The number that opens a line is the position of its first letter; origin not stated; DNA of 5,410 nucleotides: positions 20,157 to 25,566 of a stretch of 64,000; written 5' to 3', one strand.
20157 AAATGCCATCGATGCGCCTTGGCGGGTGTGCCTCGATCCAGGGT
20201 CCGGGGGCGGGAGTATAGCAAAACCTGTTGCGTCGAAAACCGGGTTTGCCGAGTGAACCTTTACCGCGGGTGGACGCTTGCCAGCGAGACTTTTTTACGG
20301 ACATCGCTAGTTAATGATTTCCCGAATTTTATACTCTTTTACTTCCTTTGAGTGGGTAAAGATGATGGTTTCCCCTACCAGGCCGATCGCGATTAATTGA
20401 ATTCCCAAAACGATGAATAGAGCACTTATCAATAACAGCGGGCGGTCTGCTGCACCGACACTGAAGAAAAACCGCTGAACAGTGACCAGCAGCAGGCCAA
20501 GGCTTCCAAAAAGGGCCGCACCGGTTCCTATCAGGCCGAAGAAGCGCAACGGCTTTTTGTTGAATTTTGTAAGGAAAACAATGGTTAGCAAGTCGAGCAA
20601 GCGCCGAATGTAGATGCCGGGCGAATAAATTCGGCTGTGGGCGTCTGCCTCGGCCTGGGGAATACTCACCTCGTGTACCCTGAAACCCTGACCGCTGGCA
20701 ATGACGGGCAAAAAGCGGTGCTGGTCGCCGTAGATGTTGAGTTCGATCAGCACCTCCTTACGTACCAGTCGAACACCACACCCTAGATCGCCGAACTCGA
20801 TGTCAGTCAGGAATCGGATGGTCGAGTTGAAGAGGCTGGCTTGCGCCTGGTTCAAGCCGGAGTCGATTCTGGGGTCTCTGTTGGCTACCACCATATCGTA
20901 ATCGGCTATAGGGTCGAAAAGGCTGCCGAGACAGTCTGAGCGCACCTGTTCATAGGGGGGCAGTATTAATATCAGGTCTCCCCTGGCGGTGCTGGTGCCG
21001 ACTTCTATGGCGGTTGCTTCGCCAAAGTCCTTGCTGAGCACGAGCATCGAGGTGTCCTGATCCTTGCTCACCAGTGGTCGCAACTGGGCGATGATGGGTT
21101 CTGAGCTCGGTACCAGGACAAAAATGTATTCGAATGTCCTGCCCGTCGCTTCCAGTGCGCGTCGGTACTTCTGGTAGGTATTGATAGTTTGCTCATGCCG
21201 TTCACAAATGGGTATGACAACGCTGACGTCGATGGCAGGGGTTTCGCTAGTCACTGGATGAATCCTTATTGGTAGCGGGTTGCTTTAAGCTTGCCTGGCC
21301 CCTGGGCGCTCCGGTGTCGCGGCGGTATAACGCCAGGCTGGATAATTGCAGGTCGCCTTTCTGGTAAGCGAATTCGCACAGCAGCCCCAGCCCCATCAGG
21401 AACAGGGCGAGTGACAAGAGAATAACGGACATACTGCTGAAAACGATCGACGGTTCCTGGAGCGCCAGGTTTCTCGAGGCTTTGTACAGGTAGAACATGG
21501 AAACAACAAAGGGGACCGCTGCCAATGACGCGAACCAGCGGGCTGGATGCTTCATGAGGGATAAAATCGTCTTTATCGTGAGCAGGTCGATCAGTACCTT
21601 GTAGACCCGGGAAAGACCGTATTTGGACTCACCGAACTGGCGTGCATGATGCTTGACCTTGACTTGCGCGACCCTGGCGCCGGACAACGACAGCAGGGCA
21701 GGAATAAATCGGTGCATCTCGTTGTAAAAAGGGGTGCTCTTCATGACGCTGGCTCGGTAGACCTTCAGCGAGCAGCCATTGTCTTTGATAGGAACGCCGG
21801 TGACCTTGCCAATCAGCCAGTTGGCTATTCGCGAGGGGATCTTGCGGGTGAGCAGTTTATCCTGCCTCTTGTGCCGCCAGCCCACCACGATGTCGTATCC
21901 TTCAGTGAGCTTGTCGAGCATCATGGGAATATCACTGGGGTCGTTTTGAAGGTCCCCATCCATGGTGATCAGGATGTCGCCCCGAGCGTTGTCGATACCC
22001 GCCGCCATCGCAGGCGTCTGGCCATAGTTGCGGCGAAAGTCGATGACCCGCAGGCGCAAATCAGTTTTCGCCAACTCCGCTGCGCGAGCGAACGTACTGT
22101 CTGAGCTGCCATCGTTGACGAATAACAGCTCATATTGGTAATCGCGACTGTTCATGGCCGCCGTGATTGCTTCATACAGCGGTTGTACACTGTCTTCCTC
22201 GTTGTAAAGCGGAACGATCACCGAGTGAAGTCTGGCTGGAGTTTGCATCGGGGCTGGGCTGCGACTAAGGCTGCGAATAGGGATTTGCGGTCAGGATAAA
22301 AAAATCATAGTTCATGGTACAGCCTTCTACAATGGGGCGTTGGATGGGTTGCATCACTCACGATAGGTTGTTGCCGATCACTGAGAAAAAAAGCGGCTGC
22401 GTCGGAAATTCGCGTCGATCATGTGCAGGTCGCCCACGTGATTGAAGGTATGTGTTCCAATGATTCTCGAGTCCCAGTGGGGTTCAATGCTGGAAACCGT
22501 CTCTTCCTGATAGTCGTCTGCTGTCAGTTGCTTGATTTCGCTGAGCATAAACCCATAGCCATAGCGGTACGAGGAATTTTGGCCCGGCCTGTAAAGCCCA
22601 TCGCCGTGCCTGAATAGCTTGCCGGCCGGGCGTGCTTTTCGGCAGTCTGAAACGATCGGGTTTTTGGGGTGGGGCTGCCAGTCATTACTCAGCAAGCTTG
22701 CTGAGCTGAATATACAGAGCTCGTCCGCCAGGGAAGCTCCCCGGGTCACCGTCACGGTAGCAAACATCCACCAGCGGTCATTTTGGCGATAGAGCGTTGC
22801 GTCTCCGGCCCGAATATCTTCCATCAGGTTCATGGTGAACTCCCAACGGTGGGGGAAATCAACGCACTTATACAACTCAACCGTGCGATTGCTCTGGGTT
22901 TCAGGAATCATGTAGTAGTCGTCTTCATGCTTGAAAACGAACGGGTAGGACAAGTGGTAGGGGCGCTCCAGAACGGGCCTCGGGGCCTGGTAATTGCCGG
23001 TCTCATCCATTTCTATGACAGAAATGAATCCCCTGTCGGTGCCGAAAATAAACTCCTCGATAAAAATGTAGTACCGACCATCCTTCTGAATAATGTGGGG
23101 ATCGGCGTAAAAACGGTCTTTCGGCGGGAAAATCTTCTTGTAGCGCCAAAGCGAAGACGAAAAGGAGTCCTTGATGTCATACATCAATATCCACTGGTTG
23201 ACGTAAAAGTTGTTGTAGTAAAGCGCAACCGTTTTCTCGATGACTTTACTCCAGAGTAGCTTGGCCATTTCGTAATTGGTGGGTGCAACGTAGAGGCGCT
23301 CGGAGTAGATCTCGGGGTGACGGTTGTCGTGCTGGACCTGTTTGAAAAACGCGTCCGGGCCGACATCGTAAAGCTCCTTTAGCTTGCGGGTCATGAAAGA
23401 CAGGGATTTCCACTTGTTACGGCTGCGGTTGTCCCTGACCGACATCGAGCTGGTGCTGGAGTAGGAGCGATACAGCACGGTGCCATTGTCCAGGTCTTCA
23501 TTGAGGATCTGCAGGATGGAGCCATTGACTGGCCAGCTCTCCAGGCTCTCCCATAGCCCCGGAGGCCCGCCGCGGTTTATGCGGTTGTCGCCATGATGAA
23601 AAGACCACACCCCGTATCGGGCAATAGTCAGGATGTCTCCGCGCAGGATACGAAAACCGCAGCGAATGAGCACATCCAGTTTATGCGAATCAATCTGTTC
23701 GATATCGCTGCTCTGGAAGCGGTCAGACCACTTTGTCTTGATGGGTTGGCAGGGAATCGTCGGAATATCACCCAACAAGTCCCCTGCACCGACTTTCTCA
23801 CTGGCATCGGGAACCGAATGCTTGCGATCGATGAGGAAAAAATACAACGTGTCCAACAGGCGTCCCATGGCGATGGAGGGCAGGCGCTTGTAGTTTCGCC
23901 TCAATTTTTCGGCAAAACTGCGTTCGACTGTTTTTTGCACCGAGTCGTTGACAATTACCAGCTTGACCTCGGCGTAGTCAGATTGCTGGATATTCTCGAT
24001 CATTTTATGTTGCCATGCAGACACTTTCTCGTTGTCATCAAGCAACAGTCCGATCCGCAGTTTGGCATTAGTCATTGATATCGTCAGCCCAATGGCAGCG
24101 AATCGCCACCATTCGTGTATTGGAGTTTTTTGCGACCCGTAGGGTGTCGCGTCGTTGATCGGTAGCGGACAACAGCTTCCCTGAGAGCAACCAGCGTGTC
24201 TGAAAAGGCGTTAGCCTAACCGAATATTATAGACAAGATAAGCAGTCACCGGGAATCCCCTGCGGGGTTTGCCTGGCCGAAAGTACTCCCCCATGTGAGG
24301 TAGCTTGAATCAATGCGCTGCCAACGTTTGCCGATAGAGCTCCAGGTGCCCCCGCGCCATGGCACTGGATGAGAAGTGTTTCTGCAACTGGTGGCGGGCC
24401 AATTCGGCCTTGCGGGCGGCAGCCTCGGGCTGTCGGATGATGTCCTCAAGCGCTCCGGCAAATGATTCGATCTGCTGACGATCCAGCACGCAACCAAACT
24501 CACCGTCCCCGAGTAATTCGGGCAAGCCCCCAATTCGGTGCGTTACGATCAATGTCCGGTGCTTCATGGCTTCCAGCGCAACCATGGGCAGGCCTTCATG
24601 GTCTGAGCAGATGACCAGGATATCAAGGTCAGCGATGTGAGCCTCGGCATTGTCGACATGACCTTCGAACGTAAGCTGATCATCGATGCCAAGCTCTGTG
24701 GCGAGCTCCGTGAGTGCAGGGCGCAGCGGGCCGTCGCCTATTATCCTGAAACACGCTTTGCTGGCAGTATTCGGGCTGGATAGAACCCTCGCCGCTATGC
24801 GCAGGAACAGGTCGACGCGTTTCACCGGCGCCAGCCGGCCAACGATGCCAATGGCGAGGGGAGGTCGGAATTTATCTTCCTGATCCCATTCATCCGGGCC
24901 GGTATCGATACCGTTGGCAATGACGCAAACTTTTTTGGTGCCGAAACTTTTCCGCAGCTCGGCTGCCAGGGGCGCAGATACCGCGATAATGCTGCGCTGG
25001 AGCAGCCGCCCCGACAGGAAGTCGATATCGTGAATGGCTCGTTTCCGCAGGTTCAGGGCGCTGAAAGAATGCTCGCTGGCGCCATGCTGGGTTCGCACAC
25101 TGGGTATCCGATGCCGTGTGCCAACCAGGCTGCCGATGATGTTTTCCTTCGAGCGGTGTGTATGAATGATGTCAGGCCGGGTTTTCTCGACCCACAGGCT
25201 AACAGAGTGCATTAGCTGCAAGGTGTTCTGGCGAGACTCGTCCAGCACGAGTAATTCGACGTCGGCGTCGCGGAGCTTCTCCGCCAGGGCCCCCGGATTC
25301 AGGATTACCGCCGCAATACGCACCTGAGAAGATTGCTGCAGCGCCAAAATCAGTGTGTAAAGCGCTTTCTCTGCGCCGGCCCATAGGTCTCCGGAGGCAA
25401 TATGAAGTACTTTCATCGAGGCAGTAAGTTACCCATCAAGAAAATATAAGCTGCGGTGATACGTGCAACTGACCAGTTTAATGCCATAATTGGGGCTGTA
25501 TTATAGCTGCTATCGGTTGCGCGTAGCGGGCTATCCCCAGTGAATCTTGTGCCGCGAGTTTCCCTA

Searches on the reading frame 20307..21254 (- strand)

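Call 8: search_protein_families(library=ncbifam, proteins=[window:20307-21254:-], max_evalue=1e-10)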
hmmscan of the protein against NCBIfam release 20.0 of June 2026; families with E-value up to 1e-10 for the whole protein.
window:20307-21254:- (315 aa): 2 families
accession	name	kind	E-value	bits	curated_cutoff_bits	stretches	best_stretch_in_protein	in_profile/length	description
NF007986.1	PRK10714.1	equivalog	1.8e-29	102.8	529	1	9-313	7-311/316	undecaprenyl-phosphate 4-deoxy-4-formamido-L-arabinose transferase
NF047588.1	GlcsyltransPgfSStrep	equivalog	2.8e-17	62.9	500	1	9-307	2-299/308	glycosyltransferase PgfS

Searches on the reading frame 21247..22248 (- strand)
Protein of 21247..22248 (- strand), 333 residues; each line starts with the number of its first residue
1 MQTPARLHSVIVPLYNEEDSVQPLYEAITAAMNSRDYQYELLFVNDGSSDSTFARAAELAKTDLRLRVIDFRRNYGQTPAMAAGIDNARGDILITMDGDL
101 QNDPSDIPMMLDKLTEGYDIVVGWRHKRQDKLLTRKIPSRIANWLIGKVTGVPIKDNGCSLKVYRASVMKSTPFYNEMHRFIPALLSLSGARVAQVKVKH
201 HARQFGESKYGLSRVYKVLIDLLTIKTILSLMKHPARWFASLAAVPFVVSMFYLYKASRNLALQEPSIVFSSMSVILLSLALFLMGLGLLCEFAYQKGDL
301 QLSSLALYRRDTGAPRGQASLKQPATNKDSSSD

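Call 8: search_protein_families(library=ncbifam, proteins=[window:21247-22248:-], max_evalue=1e-10)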
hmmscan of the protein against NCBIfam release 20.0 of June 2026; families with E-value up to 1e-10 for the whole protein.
window:21247-22248:- (333 aa): 5 families
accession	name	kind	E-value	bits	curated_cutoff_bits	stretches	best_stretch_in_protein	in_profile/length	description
NF007986.1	PRK10714.1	equivalog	6.4e-52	176.5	529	1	8-293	8-292/316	undecaprenyl-phosphate 4-deoxy-4-formamido-L-arabinose transferase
NF047588.1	GlcsyltransPgfSStrep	equivalog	3.8e-44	151.2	500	1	9-293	4-286/308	glycosyltransferase PgfS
TIGR03937.1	PgaC_IcaA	equivalog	2.5e-18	66.2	422.3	1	8-116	47-152/407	poly-beta-1,6-N-acetyl-D-glucosamine synthase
NF041875.1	EPS_EpsD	equivalog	1.1e-11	44.7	370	1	9-119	2-109/325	exopolysaccharide biosynthesis glycosyltransferase EpsD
TIGR04283.1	glyco_like_mftF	equivalog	9.6e-11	41.7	182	0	9-205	2-189/221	TIGR04283 family arsenosugar biosynthesis glycosyltransferase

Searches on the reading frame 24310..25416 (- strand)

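Call 8: search_protein_families(library=ncbifam, proteins=[window:24310-25416:-], max_evalue=1e-10)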
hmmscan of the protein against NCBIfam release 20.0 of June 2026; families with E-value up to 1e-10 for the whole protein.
window:24310-25416:- (368 aa): 14 families
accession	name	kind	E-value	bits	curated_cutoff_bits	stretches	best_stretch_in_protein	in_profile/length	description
TIGR03088.1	stp2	hypoth_equivalog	2.9e-37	128.6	409.05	1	14-365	15-374/374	TIGR03088 family PEP-CTERM/XrtA system glycosyltransferase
TIGR03999.1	thiol_BshA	equivalog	4.1e-24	85.2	273.7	1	143-365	148-374/375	N-acetyl-alpha-D-glucosaminyl L-malate synthase BshA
NF041876.1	EPS_EpsE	equivalog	1.7e-21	77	400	1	146-354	168-386/389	exopolysaccharide biosynthesis GT4 family glycosyltransferase EpsE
TIGR03449.1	mycothiol_MshA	equivalog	1.1e-20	73.9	462.5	1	189-365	223-404/406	D-inositol-3-phosphate glycosyltransferase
NF011726.0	PRK15179.1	equivalog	6.8e-17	61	733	1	188-361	519-691/694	Vi polysaccharide biosynthesis protein TviE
NF050063.1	ProtGlycPglJ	equivalog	5.8e-16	58.7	500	1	161-359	168-361/363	N-acetylgalactosamine-N,N'-diacetylbacillosaminyl-diphospho-undecaprenol 4-alpha-N-acetylgalactosaminyltransferase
NF050056.1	ProtGlycPglH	equivalog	7.3e-15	54.9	600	1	161-361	157-350/354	GalNAc-alpha-(1->4)-GalNAc-alpha-(1->3)-diNAcBac-PP-undecaprenol alpha-1,4-N-acetyl-D-galactosaminyltransferase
TIGR04063.1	stp3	hypoth_equivalog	9.5e-15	54.4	442.05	1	68-364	80-395/397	TIGR04063 family PEP-CTERM/XrtA system glycosyltransferase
NF046085.1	XrtY_assoc_Gly1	equivalog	2.5e-14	53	400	1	82-365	100-385/387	XrtY-associated glycosyltransferase XYAG1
NF047684.1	TeichurnBiosyTuaC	equivalog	3.5e-14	52.5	550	1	77-364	105-389/391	teichuronic acid biosynthesis protein TuaC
TIGR02149.1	glgA_Coryne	subfamily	7.6e-14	51.6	302.4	0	263-364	283-390/391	glycogen synthase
TIGR04047.1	MSMEG_0565_glyc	hypoth_equivalog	3.6e-13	49.3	259.85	0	234-363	244-373/373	MSMEG_0565 family glycosyltransferase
TIGR02095.1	glgA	subfamily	5.1e-13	48.5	328.45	1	189-363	297-476/477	glycogen/starch synthase, ADP-glucose type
NF007396.0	PRK09922.1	equivalog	4.5e-11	42.2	385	1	68-331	74-328/361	lipopolysaccharide 1,6-galactosyltransferase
